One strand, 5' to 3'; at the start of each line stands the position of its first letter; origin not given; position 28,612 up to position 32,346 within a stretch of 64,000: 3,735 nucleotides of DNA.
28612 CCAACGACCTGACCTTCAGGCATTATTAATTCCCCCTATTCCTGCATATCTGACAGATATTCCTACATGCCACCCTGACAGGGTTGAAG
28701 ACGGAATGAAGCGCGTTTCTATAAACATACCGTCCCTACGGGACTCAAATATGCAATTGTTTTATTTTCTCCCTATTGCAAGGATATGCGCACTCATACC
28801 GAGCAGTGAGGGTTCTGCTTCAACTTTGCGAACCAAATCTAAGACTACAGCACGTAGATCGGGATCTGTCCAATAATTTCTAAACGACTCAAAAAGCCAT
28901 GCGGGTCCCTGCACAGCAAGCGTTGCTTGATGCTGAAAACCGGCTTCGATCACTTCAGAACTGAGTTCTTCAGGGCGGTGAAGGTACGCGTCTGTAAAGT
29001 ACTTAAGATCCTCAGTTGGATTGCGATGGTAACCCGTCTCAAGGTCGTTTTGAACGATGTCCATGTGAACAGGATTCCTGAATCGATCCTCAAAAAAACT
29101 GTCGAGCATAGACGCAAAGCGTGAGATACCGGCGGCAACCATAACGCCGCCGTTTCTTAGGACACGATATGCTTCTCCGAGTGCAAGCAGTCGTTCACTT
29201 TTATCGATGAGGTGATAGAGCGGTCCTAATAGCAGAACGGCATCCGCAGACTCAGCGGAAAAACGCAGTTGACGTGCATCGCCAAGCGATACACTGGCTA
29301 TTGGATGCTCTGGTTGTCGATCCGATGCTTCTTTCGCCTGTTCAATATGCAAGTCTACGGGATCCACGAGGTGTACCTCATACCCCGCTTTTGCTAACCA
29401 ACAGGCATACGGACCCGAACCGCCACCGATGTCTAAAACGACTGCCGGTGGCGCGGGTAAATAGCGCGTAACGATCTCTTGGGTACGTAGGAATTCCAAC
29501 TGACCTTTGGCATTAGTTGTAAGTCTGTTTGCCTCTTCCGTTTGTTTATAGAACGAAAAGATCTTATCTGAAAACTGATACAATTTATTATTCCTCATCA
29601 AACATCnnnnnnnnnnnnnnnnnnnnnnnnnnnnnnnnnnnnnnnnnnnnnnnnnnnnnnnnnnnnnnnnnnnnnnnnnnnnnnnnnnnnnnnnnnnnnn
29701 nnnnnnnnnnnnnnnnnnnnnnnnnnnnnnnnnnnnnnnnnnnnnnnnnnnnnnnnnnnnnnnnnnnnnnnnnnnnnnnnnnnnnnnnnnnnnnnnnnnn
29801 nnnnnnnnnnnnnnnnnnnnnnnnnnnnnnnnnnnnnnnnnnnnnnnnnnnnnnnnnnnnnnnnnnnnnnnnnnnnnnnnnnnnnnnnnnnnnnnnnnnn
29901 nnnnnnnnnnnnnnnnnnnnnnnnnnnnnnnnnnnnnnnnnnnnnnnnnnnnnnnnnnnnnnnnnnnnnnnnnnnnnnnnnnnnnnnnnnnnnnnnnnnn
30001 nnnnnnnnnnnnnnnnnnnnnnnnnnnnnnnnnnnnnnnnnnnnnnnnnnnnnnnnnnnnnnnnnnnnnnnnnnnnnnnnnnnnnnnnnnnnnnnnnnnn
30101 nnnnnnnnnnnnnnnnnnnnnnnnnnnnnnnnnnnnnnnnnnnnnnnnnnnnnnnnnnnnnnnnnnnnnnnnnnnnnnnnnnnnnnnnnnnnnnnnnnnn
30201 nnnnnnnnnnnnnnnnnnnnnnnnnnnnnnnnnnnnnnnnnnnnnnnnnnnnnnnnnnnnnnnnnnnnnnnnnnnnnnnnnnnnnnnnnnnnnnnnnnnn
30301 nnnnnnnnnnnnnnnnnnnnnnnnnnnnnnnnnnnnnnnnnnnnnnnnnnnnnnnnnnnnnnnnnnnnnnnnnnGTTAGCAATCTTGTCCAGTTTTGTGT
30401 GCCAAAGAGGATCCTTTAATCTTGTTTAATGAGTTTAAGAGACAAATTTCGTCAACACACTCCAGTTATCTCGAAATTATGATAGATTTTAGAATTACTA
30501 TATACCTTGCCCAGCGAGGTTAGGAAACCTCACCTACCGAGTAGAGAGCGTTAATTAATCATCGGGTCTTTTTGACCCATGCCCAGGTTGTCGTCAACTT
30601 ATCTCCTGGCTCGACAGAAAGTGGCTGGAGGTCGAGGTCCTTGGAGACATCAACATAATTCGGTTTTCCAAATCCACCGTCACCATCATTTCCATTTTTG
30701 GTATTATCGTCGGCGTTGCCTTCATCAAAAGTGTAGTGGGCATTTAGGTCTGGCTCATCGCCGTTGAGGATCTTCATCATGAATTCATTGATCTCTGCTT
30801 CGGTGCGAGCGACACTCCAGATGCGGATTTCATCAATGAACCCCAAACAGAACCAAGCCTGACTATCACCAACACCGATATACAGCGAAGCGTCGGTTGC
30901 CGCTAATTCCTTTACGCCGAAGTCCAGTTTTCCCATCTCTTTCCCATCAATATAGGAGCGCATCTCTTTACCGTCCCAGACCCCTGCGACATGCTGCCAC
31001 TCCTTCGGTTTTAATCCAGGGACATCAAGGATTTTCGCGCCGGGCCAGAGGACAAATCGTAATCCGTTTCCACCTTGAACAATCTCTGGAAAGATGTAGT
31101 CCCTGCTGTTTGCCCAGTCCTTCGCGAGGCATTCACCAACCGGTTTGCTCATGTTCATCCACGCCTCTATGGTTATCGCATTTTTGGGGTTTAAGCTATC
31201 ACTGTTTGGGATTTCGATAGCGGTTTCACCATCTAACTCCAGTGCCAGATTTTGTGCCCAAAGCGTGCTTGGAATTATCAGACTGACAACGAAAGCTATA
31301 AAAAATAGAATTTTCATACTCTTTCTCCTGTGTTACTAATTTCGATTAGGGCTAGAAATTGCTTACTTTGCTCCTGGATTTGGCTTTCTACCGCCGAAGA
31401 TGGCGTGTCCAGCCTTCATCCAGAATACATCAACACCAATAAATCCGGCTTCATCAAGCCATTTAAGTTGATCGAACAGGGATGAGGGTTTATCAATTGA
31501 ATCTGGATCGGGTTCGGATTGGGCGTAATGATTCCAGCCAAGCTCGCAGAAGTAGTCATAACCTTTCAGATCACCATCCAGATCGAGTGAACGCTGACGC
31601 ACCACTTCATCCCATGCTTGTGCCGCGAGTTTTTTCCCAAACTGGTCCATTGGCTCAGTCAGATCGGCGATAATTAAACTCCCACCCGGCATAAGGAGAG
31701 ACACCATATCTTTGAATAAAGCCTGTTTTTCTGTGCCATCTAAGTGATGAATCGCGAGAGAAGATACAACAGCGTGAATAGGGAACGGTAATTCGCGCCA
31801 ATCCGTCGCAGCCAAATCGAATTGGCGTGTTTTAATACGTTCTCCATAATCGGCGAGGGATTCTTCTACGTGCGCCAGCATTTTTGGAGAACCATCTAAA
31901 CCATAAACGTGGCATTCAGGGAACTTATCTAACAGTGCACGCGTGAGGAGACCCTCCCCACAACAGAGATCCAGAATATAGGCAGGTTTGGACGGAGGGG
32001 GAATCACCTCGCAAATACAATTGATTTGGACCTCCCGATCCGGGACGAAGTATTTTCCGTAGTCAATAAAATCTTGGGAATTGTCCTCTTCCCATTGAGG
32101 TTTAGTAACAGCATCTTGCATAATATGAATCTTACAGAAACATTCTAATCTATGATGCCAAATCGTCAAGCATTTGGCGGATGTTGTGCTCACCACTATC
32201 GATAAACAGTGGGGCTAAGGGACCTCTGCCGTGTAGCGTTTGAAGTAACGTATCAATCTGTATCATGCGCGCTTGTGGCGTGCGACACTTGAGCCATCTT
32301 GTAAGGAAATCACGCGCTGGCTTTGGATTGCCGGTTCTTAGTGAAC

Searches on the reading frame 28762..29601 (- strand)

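Call 75: search_protein_families(library=pfam, proteins=[window:28762-29601:-], max_evalue=0.00001)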
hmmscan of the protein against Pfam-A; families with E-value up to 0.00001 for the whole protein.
window:28762-29601:- (279 aa): 6 families
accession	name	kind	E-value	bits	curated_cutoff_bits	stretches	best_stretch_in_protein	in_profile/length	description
PF08241.18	Methyltransf_11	-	1.8e-16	61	21.2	1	56-155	1-94/95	Methyltransferase domain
PF13649.12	Methyltransf_25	-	1.4e-15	58.2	27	1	55-152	1-97/97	Methyltransferase domain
PF08242.18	Methyltransf_12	-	3e-09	38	30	1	56-153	1-97/98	Methyltransferase domain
PF13489.12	Methyltransf_23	-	4.9e-08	33.3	27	1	41-156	10-116/164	Methyltransferase domain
PF01209.24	Ubie_methyltran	-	4.1e-07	30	20.1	1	45-165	41-160/233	ubiE/COQ5 methyltransferase family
PF13847.12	Methyltransf_31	-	5.3e-07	29.9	27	1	54-160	6-113/145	Methyltransferase domain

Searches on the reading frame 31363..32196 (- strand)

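Call 76: search_protein_families(library=pfam, proteins=[window:31363-32196:-], max_evalue=0.00001)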
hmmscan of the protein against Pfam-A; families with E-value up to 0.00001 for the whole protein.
window:31363-32196:- (277 aa): 7 families
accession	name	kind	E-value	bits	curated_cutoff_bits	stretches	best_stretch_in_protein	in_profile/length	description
PF13649.12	Methyltransf_25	-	9.4e-18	65.1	27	1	74-172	1-97/97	Methyltransferase domain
PF08242.18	Methyltransf_12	-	1.2e-14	55.3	30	1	75-174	1-98/98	Methyltransferase domain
PF08241.18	Methyltransf_11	-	2.7e-12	47.6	21.2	1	75-176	1-95/95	Methyltransferase domain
PF13489.12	Methyltransf_23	-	4e-10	40.1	27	1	67-187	19-124/164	Methyltransferase domain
PF13847.12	Methyltransf_31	-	4e-08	33.5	27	1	74-180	7-113/145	Methyltransferase domain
PF02353.26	CMAS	-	2.8e-06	27.3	27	1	73-184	65-172/273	Mycolic acid cyclopropane synthetase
PF01209.24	Ubie_methyltran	-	4.4e-06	26.7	20.1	1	69-216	46-191/233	ubiE/COQ5 methyltransferase family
